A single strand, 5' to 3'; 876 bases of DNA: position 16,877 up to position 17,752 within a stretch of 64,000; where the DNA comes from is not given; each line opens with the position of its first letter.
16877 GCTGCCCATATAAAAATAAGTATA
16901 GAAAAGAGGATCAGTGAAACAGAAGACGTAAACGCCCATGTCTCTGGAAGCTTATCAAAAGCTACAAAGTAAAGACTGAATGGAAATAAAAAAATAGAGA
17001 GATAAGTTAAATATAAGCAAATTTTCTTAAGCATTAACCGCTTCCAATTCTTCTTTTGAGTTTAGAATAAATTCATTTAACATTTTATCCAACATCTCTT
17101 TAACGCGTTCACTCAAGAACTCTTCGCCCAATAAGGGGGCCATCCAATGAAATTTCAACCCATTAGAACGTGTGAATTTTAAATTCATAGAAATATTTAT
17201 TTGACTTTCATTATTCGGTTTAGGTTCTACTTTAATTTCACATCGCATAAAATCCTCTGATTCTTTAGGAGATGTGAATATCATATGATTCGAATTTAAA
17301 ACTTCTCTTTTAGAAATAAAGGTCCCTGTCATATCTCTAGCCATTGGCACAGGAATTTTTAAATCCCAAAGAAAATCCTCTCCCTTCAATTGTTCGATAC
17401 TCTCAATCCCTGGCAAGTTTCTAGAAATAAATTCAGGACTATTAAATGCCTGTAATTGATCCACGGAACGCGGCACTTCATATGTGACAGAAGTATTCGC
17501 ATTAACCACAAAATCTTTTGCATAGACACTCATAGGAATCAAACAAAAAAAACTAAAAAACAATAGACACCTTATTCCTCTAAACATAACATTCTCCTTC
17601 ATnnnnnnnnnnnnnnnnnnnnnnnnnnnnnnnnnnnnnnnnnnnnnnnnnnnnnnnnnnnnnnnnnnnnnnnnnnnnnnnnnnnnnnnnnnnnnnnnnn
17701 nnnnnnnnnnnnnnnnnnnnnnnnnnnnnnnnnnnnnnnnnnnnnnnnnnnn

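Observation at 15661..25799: Compact carotenoid operon predicting a monocyclic hydroxylated carotenoid glycoside fatty-acid ester (myxol/salinixanthin/myxobacton-like)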

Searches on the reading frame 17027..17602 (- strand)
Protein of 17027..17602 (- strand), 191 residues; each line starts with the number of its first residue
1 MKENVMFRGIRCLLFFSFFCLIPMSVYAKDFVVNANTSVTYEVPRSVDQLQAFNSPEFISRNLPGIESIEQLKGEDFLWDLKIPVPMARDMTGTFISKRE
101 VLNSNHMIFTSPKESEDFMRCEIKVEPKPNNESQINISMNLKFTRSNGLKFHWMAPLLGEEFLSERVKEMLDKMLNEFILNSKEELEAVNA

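Call 3: search_protein_families(library=pfam, proteins=[window:17027-17602:-], max_evalue=0.01)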
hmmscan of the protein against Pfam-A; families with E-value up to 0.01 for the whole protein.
window:17027-17602:- (191 aa): 0 families

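Call 4: search_protein_families(library=ncbifam, proteins=[window:17027-17602:-], max_evalue=0.01)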
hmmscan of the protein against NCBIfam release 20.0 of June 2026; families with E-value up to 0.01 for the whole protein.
window:17027-17602:- (191 aa): 0 families

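Call 11: find_encoding_contigs(protein=window:17027-17602:-, flank=10000, max_places=6)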
Protein window:17027-17602:- (191 aa): no gene with exactly this product is on record in the collection.

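Call 12: find_homologous_proteins(query=window:17027-17602:-, max_evalue=0.001)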
Query window:17027-17602:- (191 aa): 5 proteins with E <= 0.001 among 56 candidates.
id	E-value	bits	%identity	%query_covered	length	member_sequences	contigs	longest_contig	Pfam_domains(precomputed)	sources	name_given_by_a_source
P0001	1.2e-118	411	100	97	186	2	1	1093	-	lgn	-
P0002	1.6e-75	271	72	90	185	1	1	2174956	-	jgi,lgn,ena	-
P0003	1.2e-45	173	51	90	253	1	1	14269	-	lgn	-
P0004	2.4e-43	166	45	92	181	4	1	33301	-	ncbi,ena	-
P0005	7.1e-43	164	49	85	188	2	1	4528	-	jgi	jgi:hypothetical protein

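Call 13: find_encoding_contigs(protein=P0002, flank=10000, max_places=3)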
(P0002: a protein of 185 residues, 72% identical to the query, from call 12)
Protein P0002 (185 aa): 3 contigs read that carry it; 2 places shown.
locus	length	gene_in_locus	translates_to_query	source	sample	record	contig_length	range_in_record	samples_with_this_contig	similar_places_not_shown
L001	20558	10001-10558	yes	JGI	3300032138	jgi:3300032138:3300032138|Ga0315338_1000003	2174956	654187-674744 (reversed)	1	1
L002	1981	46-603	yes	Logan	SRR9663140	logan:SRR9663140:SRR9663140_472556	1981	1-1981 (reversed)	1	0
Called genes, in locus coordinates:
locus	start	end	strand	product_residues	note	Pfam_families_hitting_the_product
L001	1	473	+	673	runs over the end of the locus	PF01301:Glyco_hydro_35, PF02449:Glyco_hydro_42, PF22369:GLMA_2nd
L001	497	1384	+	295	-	PF20703:nSTAND1 (weak), PF13191:AAA_16, PF13173:AAA_14 (faint), PF13401:AAA_22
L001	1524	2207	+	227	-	-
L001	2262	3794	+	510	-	PF00890:FAD_binding_2 (faint), PF01266:DAO (faint), PF01593:Amino_oxidase, PF03486:HI0933_like (faint), PF13450:NAD_binding_8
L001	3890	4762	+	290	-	PF00494:SQS_PSY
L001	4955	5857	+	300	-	PF00348:polyprenyl_synt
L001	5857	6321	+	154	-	PF04116:FA_hydroxylase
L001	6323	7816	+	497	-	PF00070:Pyr_redox (faint), PF00890:FAD_binding_2, PF01134:GIDA (faint), PF01266:DAO (weak), PF01593:Amino_oxidase, PF07992:Pyr_redox_2 (weak), PF12831:FAD_oxidored, PF13450:NAD_binding_8, +2 more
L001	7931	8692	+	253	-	PF01553:Acyltransferase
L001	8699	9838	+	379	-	PF13506:Glyco_transf_21, PF00535:Glycos_transf_2, PF10111:Glyco_tranf_2_2 (weak), PF13641:Glyco_tranf_2_3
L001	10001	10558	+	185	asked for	-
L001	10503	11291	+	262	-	PF04240:Caroten_synth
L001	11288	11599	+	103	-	PF18916:Lycopene_cyc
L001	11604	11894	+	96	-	PF18916:Lycopene_cyc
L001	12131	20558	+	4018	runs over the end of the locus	-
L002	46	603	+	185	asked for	-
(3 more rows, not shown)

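Call 14: find_encoding_contigs(protein=P0004, flank=10000, max_places=3)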
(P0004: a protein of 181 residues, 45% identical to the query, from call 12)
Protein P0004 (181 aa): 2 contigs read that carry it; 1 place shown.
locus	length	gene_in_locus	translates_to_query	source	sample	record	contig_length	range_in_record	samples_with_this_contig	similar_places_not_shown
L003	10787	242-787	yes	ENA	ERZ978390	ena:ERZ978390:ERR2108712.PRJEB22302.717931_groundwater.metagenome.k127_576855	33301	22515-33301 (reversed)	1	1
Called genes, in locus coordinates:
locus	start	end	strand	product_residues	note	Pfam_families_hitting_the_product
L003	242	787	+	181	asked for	-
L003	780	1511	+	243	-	PF04240:Caroten_synth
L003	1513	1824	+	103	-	PF18916:Lycopene_cyc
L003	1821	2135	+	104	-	PF18916:Lycopene_cyc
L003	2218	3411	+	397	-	PF01135:PCMT (weak), PF01209:Ubie_methyltran, PF13489:Methyltransf_23, PF08241:Methyltransf_11, PF08242:Methyltransf_12, PF13649:Methyltransf_25, PF13847:Methyltransf_31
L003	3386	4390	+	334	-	PF04055:Radical_SAM, PF12345:DUF3641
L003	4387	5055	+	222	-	PF00535:Glycos_transf_2, PF10111:Glyco_tranf_2_2 (faint), PF13641:Glyco_tranf_2_3 (weak)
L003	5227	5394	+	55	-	-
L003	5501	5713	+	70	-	-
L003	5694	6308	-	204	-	PF00849:PseudoU_synth_2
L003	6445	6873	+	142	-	PF07963:N_methyl (weak)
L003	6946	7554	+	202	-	PF00300:His_Phos_1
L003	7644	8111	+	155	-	PF02082:Rrf2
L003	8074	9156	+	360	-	PF01547:SBP_bac_1, PF13531:SBP_bac_11, PF13343:SBP_bac_6 (weak)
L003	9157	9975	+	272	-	PF00528:BPD_transp_1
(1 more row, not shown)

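Call 22: find_related_loci(query=A1, collection=genome_contigs, flank=10000)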
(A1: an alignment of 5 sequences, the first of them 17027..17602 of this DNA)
Query A1 (191 aa) in genome_contigs; peptide patterns used: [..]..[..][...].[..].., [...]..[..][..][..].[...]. (x = any residue, [..] = any of these).
99 stretches matched a pattern, but none encodes a relative of the query by tblastn (E <= 1e-3).

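Call 26: predict_structure(alignment_id=A1)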
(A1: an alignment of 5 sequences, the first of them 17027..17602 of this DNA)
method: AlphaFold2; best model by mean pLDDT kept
length: 191 residues; sequences in the alignment: 5
mean_pLDDT: 81.2   pTM: 0.72
mean pLDDT of the five models: 81.2, 77.8, 74.0, 68.5, 59.5
residues with pLDDT >= 90: 71; 70-90: 78; 50-70: 40; < 50: 2
segments of 3 or more residues with pLDDT < 50: none
pLDDT, mean of each block of 10 residues (from residue 1): 57 68 58 87 87 85 91 92 81 91 89 89 91 91 70 58 85 92 82 51
secondary structure, 60 per line:
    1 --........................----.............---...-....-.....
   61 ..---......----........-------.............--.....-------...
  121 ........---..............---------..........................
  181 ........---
elements in order: H3-26 E31-43 H51-54 H56-62 E66-71 E76-83 E91-103 E106-110 E118-128 E132-145 H155-188

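Call 28: search_protein_representatives(alignment_id=A1)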
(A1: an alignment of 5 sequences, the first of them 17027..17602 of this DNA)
Query: 5 sequences, 190 profile positions. Proteins with E-value up to 0.001 (for the whole library): 53; up to 1e-10: 32; up to 1e-30: 5. The best 53 are listed.
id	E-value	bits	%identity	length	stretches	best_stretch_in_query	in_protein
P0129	8.8e-71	253.6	-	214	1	19-188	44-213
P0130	2.6e-67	242.3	-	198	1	10-187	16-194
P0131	1.0e-59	217.5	-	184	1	8-188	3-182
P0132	1.1e-35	139.1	-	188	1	26-187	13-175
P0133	6.8e-32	126.7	-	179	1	22-187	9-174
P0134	3.4e-29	117.9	-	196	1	24-187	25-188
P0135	3.6e-28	114.6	-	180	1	8-185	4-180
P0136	1.8e-27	112.3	-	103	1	89-188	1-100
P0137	2.4e-26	108.7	-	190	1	18-187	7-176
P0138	5.5e-24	101.0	-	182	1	13-186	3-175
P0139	1.3e-23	99.7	-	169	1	24-185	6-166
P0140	3.3e-23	98.4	-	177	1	24-185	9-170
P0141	4.5e-22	94.7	-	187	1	18-188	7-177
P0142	1.0e-21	93.6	-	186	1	23-188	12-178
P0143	2.1e-20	89.3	-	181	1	26-185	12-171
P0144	2.6e-20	89.0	-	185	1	12-187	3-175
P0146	3.0e-19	85.5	-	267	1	29-187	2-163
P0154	1.6e-13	66.8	-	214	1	62-188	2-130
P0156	1.5e-12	63.6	-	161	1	29-186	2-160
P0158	2.8e-11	59.5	-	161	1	29-187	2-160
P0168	8.8e-08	48.1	-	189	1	11-186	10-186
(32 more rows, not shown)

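Call 29: fold_search(model_id=the predicted structure, library=pdb)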
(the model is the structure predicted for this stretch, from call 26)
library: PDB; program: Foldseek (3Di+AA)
matches with E <= 10: 1581; with E <= 0.001: 292
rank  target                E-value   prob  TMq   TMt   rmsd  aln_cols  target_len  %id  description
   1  3p9v_B                3.4e-09  1.00  0.62  0.76   3.6       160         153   12  High Resolution Crystal Structure of protein Maqu_3174 from Marinobacter aquaeolei, Northeast Structural Genomics Cons (released 2010-10-27)
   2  3p9v_A                4.0e-09  1.00  0.62  0.73   3.5       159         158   12  High Resolution Crystal Structure of protein Maqu_3174 from Marinobacter aquaeolei, Northeast Structural Genomics Cons (released 2010-10-27)
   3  2ns9_B                2.6e-08  1.00  0.56  0.68   4.6       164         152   18  Crystal structure of protein APE2225 from Aeropyrum pernix K1, Pfam COXG (released 2006-11-14)
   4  2ns9_A                2.7e-08  1.00  0.56  0.68   4.6       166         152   16  Crystal structure of protein APE2225 from Aeropyrum pernix K1, Pfam COXG (released 2006-11-14)
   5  3tfz_A                1.5e-07  1.00  0.56  0.62   4.7       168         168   15  Crystal structure of Zhui aromatase/cyclase from Streptomcyes sp. R1128 (released 2011-09-14)
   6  3nqn_B                4.7e-07  1.00  0.47  0.57   5.1       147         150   16  Crystal structure of a Protein with unknown function. (DR_2006) from DEINOCOCCUS RADIODURANS at 1.88 A resolution (released 2010-08-18)
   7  3tfz_B                5.6e-07  1.00  0.49  0.55   5.2       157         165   14  Crystal structure of Zhui aromatase/cyclase from Streptomcyes sp. R1128 (released 2011-09-14)
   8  3tfz_E                5.9e-07  1.00  0.48  0.54   5.3       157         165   13  Crystal structure of Zhui aromatase/cyclase from Streptomcyes sp. R1128 (released 2011-09-14)
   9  4jhg                  8.3e-07  1.00  0.37  0.42   9.9       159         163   15  Crystal Structure of Medicago truncatula Nodulin 13 (MtN13) in complex with trans-zeatin (released 2013-03-20)
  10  2d4r_C                9.3e-07  1.00  0.45  0.55   5.5       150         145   14  Crystal structure of TTHA0849 from Thermus thermophilus HB8 (released 2005-12-13)
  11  2rez                  1.2e-06  1.00  0.57  0.68   4.2       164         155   13  Tetracenomycin ARO/CYC NaI Structure (released 2008-04-22)
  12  2d4r_A                1.2e-06  1.00  0.46  0.55   5.5       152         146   14  Crystal structure of TTHA0849 from Thermus thermophilus HB8 (released 2005-12-13)
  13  7qb6_A                1.2e-06  1.00  0.38  0.43   9.8       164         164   13  Crystal Structure of Medicago truncatula Nodulin 13 (MtN13) in complex with 3-carboxybenzophenone (released 2022-10-26)
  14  2rer                  1.7e-06  1.00  0.41  0.49   8.6       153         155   14  Crystal structure of the aromatase/cyclase domain of TcmN from Streptomyces glaucescens (released 2008-04-22)
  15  8uds                  2.2e-06  1.00  0.53  0.66   4.4       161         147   12  The Crystal Structure of CoxG from M. smegmatis, minus lipid anchoring C-terminus. (released 2024-10-02)
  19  3tfz_F                2.7e-06  1.00  0.51  0.57   5.3       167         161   15  Crystal structure of Zhui aromatase/cyclase from Streptomcyes sp. R1128 (released 2011-09-14)
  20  3tfz_C                2.7e-06  1.00  0.50  0.56   5.3       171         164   14  Crystal structure of Zhui aromatase/cyclase from Streptomcyes sp. R1128 (released 2011-09-14)
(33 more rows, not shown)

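Call 31: search_protein_families(library=pfam, alignment_id=A2, max_evalue=0.01)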
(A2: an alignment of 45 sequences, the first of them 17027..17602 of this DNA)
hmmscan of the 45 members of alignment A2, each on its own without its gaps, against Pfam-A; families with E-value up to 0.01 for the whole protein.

A. member 1, window:17027-17602:- (191 aa): 0 families

B. families by the number of members that match (of 45 scanned): 5 families
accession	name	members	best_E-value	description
PF10604.15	Polyketide_cyc2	12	3.6e-09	Polyketide cyclase / dehydrase and lipid transport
PF06240.19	COXG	7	2.4e-05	Carbon monoxide dehydrogenase subunit G (CoxG)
PF03364.25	Polyketide_cyc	1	8.3e-06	Polyketide cyclase / dehydrase and lipid transport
PF07193.17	DUF1408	1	0.00034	Protein of unknown function (DUF1408)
PF05704.18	Caps_synth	1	0.0015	Capsular polysaccharide synthesis protein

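Call 32: find_encoding_contigs(protein=P0132, flank=8000, max_places=2)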
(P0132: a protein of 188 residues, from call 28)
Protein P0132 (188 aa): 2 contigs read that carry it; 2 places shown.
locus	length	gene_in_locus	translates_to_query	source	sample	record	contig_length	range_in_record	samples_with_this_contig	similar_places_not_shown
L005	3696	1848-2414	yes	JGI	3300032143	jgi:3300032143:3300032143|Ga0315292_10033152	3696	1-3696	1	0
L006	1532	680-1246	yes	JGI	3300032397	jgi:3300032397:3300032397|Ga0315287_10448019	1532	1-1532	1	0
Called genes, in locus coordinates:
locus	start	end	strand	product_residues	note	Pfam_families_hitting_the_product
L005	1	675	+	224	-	?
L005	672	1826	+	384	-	PF13506:Glyco_transf_21, PF00535:Glycos_transf_2, PF13641:Glyco_tranf_2_3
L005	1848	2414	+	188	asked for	-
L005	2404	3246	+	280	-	PF04240:Caroten_synth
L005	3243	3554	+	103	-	PF18916:Lycopene_cyc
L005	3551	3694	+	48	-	?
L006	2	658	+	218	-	?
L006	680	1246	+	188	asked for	-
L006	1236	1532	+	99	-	?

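Call 33: find_encoding_contigs(protein=P0135, flank=8000, max_places=2)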
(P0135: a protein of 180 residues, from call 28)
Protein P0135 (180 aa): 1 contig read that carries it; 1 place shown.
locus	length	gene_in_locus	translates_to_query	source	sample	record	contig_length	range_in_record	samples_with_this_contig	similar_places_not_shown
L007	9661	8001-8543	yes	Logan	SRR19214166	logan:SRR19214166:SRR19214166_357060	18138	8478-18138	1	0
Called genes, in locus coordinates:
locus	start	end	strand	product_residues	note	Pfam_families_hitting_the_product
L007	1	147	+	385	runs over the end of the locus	PF00149:Metallophos, PF12850:Metallophos_2 (faint)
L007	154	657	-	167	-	-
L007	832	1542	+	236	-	PF01553:Acyltransferase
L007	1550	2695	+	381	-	PF13506:Glyco_transf_21, PF00535:Glycos_transf_2, PF10111:Glyco_tranf_2_2 (weak), PF13641:Glyco_tranf_2_3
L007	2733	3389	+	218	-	PF04240:Caroten_synth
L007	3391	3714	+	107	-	PF18916:Lycopene_cyc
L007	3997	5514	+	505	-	PF00890:FAD_binding_2 (faint), PF01266:DAO (faint), PF03486:HI0933_like (faint), PF07992:Pyr_redox_2 (faint), PF13450:NAD_binding_8, PF01593:Amino_oxidase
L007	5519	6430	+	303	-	PF00494:SQS_PSY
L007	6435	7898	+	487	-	PF00890:FAD_binding_2 (weak), PF01266:DAO (weak), PF01593:Amino_oxidase, PF07992:Pyr_redox_2 (faint), PF13450:NAD_binding_8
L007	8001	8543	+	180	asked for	-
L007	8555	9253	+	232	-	PF00487:FA_desaturase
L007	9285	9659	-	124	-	?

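Call 34: find_encoding_contigs(protein=P0144, flank=8000, max_places=2)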
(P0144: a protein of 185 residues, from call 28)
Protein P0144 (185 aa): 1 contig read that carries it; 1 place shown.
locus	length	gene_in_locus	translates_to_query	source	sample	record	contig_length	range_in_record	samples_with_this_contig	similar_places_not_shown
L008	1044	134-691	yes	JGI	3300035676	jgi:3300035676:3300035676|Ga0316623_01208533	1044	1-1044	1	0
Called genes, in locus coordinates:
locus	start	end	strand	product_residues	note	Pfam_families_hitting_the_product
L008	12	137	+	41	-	-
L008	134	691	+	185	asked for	-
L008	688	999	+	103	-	PF18916:Lycopene_cyc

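Call 35: find_encoding_contigs(protein=P0158, flank=8000, max_places=2)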
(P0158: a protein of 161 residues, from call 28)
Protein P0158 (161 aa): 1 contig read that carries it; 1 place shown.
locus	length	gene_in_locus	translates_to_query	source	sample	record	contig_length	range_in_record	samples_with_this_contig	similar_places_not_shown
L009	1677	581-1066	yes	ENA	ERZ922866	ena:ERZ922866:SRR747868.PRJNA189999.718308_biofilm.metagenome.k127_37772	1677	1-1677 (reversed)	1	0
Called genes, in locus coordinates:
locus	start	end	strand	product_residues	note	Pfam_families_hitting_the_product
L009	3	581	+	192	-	?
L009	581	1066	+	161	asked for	-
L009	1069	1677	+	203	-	?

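Call 66: find_related_loci(query=A4, collection=metagenome_contigs, flank=8000)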
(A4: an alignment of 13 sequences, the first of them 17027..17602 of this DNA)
Query A4 (191 aa) in metagenome_contigs; peptide patterns used: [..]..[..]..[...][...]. (x = any residue, [..] = any of these).
79 stretches matched a pattern; 16 encode a relative of the query (tblastn E <= 1e-3); 16 distinct loci.
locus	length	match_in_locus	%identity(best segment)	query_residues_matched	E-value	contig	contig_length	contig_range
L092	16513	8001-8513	72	18-188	7e-83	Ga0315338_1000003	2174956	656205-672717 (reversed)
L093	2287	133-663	48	11-187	7e-55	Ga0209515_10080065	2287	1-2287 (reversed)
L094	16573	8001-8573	44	2-189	4e-51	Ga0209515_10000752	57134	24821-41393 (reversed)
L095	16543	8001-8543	45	10-189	6e-51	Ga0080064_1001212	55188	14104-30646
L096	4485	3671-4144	32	31-186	4e-28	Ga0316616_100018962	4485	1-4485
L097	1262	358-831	30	31-186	4e-28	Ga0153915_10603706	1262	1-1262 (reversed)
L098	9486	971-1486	30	17-186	1e-27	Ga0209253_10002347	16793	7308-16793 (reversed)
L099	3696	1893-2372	32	31-188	5e-26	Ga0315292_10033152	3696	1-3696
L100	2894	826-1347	30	17-188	9e-26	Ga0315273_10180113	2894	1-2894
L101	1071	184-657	28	31-186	3e-25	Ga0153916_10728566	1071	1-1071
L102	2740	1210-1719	27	21-188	1e-21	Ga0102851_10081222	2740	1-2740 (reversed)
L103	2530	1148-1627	24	31-188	7e-19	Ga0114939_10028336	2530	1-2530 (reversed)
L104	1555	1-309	30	85-186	8e-18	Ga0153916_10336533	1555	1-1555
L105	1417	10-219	39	117-186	3e-15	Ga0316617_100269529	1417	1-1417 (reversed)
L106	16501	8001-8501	25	17-179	1e-13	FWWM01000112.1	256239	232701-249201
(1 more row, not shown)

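Call 77: find_homologous_proteins(query=A2, max_evalue=0.001)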
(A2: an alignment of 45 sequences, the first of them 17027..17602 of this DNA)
Query A2 (45 sequences) (191 aa, profile of the alignment): 10 proteins with E <= 0.001 among 2032 candidates.
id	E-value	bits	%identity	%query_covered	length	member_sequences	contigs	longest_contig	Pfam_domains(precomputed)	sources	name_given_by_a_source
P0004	7.8e-61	223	45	92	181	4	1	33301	-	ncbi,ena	-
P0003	1.6e-59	218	51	90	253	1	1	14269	-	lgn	-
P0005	1.1e-58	216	49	85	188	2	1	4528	-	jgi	jgi:hypothetical protein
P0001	1.5e-57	212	100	97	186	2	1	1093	-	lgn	-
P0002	2.6e-57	211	72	90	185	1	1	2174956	-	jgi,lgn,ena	-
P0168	7.0e-44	167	21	85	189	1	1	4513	-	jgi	jgi:hypothetical protein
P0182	5.2e-43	164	21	96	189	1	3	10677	-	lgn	-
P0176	5.6e-40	154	18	79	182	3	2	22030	-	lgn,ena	-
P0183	1.1e-36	144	24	76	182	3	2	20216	-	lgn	-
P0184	1.0e-35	141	22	79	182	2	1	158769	-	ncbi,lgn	-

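Call 78: find_encoding_contigs(protein=P0184, flank=9000, max_places=2)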
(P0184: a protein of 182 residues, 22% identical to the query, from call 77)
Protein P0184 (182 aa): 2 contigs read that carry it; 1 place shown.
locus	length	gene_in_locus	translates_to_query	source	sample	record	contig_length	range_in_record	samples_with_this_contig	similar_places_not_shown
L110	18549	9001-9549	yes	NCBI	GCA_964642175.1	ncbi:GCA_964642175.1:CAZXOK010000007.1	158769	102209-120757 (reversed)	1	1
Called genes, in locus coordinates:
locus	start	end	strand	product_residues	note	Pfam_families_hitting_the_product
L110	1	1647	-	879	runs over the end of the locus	PF00989:PAS, PF08448:PAS_4, PF13426:PAS_9, PF00989:PAS, PF13426:PAS_9, PF13426:PAS_9, PF02518:HATPase_c, PF00072:Response_reg, +8 more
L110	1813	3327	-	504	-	PF03796:DnaB_C (faint), PF05625:PAXNEB (faint), PF06745:ATPase, PF13481:AAA_25 (faint), PF23442:DUF7125 (faint), PF06745:ATPase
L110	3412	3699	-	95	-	PF07689:KaiB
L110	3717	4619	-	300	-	-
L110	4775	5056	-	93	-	-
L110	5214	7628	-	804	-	PF27174:YeeD (weak)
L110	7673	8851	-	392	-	PF17785:PUA_3, PF10672:Methyltrans_SAM, PF03602:Cons_hypoth95, PF09445:Methyltransf_15 (faint), PF13847:Methyltransf_31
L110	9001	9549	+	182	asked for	-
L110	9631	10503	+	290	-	PF14125:DUF4292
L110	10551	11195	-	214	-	PF00081:Sod_Fe_N, PF02777:Sod_Fe_C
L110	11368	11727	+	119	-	-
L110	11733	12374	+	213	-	PF01121:CoaE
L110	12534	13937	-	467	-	PF00206:Lyase_1, PF14698:ASL_C2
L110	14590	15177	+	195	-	PF00989:PAS (faint), PF08447:PAS_3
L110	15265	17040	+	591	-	PF00989:PAS (faint), PF08448:PAS_4 (faint), PF13426:PAS_9 (faint), PF08447:PAS_3, PF00512:HisKA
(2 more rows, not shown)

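Call 79: find_encoding_contigs(protein=P0182, flank=9000, max_places=2)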
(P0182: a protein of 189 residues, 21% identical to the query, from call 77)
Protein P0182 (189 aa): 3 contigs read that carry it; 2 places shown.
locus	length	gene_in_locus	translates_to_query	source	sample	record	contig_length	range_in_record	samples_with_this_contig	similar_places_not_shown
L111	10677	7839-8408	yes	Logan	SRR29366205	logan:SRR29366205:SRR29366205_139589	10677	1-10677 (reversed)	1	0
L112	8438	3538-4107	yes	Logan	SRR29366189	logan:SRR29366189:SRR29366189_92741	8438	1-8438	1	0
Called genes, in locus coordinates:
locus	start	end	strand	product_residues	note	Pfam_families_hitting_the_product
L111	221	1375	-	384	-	PF04055:Radical_SAM, PF12544:LAM_C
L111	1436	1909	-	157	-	PF00583:Acetyltransf_1, PF13673:Acetyltransf_10 (weak), PF13508:Acetyltransf_7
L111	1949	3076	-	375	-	PF02655:ATP-grasp_3 (weak), PF07478:Dala_Dala_lig_C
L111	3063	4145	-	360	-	PF02655:ATP-grasp_3, PF07478:Dala_Dala_lig_C, PF13535:ATP-grasp_4 (weak)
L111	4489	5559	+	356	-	PF03462:PCRF, PF00472:RF-1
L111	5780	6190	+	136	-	PF00903:Glyoxalase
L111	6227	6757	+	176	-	-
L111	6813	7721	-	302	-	PF01370:Epimerase, PF16363:GDP_Man_Dehyd (weak), PF08338:DUF1731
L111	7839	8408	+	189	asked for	-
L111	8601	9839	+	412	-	PF02518:HATPase_c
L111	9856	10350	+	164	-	PF00027:cNMP_binding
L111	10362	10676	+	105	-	?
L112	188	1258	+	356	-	PF03462:PCRF, PF00472:RF-1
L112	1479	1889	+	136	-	PF00903:Glyoxalase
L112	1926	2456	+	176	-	-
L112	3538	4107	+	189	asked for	-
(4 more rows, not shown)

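Call 80: search_protein_families(library=pfam, proteins=[P0146, P0154, P0129, P0135, P0156, P0168], max_evalue=0.01)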
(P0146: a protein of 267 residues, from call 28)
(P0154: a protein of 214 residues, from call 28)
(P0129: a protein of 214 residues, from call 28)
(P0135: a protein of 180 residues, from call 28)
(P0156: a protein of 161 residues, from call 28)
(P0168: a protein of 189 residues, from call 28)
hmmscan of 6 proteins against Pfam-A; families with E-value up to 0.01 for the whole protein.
P0146 (267 aa): 1 family
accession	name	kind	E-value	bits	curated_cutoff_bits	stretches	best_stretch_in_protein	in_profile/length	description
PF10604.15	Polyketide_cyc2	-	8e-08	33.1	27.4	1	12-152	8-140/142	Polyketide cyclase / dehydrase and lipid transport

P0154 (214 aa): 0 families

P0129 (214 aa): 0 families

P0135 (180 aa): 0 families

P0156 (161 aa): 1 family
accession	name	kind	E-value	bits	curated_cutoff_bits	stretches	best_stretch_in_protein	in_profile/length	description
PF06240.19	COXG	-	0.00038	20.6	22.2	1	12-116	3-108/140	Carbon monoxide dehydrogenase subunit G (CoxG)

P0168 (189 aa): 0 families

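Call 89: search_dna_similar(query=L106:8001-8501:+, collection=plasmids, mode=protein, max_rows=10, max_evalue=0.01)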
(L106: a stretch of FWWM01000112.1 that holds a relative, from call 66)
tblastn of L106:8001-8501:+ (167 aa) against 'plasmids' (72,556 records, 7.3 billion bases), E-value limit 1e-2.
No match.
